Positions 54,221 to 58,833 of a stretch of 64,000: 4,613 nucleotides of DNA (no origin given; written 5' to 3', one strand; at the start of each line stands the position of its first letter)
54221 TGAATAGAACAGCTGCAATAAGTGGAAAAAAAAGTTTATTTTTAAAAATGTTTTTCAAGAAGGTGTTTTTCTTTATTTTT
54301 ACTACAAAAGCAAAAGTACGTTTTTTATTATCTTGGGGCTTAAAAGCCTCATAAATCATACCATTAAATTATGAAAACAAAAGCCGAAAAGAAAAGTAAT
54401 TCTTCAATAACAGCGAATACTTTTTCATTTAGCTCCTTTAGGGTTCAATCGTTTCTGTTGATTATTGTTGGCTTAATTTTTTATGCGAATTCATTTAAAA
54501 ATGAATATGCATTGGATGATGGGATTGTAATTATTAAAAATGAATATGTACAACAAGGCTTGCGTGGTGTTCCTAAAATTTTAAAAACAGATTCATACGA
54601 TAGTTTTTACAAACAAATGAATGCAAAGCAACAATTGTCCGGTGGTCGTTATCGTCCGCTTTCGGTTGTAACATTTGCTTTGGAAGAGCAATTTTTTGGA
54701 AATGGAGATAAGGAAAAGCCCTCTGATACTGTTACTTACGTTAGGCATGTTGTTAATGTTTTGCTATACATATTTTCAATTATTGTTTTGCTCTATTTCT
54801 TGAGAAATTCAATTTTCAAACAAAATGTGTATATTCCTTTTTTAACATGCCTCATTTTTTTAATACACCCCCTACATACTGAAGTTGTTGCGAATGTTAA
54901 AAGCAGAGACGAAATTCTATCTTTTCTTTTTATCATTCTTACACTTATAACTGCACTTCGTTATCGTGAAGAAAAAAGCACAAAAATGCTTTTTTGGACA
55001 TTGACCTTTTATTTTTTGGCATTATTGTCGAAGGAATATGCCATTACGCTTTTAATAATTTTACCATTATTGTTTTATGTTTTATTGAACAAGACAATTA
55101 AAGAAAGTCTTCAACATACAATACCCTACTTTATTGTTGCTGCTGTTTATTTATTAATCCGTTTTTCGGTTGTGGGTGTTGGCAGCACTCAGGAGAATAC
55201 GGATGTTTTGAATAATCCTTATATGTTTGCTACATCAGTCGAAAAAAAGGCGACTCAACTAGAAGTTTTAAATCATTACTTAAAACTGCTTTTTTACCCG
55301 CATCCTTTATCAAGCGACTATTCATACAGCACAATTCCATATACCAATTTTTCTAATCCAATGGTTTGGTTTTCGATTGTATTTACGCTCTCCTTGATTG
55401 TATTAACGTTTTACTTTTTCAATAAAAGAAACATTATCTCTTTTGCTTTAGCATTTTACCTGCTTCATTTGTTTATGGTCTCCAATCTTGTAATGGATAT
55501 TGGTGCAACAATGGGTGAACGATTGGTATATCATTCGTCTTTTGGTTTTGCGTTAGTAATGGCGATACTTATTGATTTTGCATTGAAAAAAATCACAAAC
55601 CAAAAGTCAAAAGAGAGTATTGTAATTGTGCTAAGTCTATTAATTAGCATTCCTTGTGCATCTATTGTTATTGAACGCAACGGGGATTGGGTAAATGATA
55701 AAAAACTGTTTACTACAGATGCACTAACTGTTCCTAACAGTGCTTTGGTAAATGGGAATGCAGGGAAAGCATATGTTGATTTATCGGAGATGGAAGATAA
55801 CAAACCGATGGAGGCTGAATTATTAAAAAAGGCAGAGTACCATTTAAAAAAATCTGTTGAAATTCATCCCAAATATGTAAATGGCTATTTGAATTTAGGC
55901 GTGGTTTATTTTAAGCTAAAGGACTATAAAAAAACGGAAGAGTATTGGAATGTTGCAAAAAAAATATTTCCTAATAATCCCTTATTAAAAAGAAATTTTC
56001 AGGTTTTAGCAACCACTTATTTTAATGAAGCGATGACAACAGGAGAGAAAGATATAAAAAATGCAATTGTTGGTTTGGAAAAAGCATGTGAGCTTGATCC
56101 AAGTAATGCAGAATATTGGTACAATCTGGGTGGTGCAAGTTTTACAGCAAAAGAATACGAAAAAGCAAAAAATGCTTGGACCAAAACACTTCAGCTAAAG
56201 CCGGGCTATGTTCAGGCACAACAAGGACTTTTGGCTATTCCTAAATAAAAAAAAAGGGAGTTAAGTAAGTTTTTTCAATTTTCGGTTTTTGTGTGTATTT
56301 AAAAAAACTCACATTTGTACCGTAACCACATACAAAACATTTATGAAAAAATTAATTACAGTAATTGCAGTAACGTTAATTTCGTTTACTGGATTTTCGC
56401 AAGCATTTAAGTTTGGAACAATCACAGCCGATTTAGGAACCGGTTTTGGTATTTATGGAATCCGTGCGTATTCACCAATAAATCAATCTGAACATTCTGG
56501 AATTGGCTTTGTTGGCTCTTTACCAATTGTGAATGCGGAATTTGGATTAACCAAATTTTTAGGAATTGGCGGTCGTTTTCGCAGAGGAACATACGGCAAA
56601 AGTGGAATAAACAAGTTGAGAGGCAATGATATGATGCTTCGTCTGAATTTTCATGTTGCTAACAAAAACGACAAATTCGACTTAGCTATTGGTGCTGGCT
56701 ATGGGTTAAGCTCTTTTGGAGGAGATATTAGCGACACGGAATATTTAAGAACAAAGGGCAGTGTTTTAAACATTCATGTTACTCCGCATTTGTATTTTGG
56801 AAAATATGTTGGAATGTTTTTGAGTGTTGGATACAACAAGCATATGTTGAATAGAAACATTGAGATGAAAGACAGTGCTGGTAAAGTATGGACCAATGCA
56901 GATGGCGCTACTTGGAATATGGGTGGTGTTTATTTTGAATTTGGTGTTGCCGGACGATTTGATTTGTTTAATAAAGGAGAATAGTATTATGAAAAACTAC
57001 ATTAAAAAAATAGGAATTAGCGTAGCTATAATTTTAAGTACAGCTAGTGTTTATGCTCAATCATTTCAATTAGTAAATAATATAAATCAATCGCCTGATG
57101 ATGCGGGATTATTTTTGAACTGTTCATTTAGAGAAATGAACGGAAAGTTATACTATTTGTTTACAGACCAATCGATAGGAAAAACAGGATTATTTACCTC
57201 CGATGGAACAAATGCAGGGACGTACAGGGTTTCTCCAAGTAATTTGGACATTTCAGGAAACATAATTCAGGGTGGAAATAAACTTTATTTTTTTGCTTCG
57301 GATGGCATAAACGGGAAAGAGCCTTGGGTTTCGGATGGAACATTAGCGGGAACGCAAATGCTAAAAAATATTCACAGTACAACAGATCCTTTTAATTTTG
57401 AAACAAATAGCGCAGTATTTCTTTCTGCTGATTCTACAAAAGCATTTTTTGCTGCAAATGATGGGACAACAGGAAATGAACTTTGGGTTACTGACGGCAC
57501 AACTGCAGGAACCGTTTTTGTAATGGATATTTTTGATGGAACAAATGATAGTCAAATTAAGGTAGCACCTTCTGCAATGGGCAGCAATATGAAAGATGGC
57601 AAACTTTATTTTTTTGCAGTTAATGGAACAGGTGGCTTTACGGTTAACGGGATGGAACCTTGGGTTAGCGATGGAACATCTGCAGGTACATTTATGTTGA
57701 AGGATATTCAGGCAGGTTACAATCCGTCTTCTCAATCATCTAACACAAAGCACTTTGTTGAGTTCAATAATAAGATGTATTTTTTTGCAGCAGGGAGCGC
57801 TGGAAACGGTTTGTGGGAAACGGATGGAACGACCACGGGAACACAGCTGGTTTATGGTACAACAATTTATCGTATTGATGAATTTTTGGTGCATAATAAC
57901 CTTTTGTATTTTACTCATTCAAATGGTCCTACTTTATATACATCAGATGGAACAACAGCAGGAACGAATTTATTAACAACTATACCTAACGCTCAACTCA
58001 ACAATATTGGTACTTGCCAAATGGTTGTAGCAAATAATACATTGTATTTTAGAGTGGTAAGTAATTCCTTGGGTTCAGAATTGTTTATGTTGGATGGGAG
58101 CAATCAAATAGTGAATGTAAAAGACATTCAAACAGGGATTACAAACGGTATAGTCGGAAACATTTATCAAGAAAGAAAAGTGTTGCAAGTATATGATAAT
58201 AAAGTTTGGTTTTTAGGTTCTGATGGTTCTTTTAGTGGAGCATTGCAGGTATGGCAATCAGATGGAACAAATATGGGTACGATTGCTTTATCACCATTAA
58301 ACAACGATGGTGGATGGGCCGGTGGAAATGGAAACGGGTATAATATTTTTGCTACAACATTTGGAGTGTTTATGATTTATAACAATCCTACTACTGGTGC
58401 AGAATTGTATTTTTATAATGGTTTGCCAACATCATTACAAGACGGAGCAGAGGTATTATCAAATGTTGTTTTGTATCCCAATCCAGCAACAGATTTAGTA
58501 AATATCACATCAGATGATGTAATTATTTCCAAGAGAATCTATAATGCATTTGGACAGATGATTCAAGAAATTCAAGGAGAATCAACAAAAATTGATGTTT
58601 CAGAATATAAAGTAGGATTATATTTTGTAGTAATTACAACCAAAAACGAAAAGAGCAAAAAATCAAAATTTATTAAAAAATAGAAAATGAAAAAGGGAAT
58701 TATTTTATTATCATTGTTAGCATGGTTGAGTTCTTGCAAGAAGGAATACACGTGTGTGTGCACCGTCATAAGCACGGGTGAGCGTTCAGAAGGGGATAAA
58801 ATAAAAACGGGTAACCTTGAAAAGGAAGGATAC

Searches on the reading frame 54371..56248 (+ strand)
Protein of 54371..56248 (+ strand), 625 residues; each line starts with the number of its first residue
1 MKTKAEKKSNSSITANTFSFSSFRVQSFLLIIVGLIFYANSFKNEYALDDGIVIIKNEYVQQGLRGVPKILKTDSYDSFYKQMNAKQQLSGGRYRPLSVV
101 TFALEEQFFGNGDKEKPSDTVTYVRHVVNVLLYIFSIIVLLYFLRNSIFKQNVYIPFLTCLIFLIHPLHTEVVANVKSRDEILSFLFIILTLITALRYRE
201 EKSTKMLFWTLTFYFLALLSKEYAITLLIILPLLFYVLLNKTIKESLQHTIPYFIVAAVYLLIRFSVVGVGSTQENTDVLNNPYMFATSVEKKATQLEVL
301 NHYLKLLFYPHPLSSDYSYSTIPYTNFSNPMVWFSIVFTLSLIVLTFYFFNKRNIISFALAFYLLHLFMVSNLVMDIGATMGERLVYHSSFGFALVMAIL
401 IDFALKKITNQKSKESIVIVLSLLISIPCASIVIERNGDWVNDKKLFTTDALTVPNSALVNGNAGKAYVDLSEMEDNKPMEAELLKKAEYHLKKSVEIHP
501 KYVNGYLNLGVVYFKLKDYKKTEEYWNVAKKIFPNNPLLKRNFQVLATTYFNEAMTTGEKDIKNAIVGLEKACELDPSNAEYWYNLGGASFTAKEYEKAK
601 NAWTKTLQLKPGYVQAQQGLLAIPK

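Call 66: search_protein_families(library=pfam, proteins=[window:54371-56248:+], max_evalue=0.0001)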
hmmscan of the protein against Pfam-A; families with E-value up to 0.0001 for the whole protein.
window:54371-56248:+ (625 aa): 9 families
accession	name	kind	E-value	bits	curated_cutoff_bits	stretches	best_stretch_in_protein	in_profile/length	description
PF00515.34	TPR_1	-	3.9e-13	49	27.8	0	504-536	2-34/34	Tetratricopeptide repeat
PF07719.23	TPR_2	-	2.3e-12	46.4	27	0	580-612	1-33/34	Tetratricopeptide repeat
PF13414.12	TPR_11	-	2.2e-11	43.7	26.8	1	561-587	9-35/42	TPR repeat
PF13431.12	TPR_17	-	1.1e-10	41.3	24.4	0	570-599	3-32/34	Tetratricopeptide repeat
PF23914.1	TPR_CcmH_CycH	-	4.7e-09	36.7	42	0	555-614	25-84/158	Cytochrome c-type biogenesis protein H TPR domain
PF14559.12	TPR_19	-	4.4e-08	33.8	25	0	559-613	4-58/68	Tetratricopeptide repeat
PF13181.12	TPR_8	-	6.4e-07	29.5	25.7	0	505-525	3-23/34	Tetratricopeptide repeat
PF13231.12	PMT_2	-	6.2e-06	26.9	26.1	1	129-263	28-153/160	Dolichyl-phosphate-mannose-protein mannosyltransferase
PF13428.12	TPR_14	-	4.4e-05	24.2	23.5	0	560-587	15-42/44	Tetratricopeptide repeat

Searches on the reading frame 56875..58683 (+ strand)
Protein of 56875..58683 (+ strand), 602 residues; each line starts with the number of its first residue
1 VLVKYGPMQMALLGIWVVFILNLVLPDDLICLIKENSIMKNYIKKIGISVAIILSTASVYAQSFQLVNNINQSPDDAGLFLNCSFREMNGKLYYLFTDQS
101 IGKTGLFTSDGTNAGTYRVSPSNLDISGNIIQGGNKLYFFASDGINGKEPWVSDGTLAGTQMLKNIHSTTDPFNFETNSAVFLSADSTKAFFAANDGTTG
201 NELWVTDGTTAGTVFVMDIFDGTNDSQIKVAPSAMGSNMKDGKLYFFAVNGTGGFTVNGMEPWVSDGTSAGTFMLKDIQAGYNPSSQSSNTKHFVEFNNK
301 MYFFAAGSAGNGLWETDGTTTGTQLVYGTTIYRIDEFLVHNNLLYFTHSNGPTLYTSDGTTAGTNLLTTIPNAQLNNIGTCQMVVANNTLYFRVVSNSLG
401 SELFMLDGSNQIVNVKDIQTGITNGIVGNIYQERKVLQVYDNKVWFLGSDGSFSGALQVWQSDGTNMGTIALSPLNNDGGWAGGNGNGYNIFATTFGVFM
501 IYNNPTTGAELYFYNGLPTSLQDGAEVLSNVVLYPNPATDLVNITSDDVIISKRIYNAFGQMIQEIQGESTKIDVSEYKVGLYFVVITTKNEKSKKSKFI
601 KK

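Call 66: search_protein_families(library=pfam, proteins=[window:56875-58683:+], max_evalue=0.0001)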
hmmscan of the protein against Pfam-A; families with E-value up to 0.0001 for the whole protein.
window:56875-58683:+ (602 aa): 1 family
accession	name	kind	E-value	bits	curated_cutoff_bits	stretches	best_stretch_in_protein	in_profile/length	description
PF18962.6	Por_Secre_tail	-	1.9e-12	47.7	27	1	533-599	1-73/75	Secretion system C-terminal sorting domain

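Call 68: search_protein_families(library=ncbifam, proteins=[window:56875-58683:+], max_evalue=0.0001)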
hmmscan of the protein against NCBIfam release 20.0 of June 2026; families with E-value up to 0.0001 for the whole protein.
window:56875-58683:+ (602 aa): 2 families
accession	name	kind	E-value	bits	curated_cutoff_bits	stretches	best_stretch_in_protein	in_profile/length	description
TIGR04534.2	ELWxxDGT_rpt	domain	2.2e-66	219.7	65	4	189-228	2-41/47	ELWxxDGT repeat protein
TIGR04183.1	Por_Secre_tail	domain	5.4e-11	42.3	23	1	533-602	1-72/72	T9SS type A sorting domain-containing protein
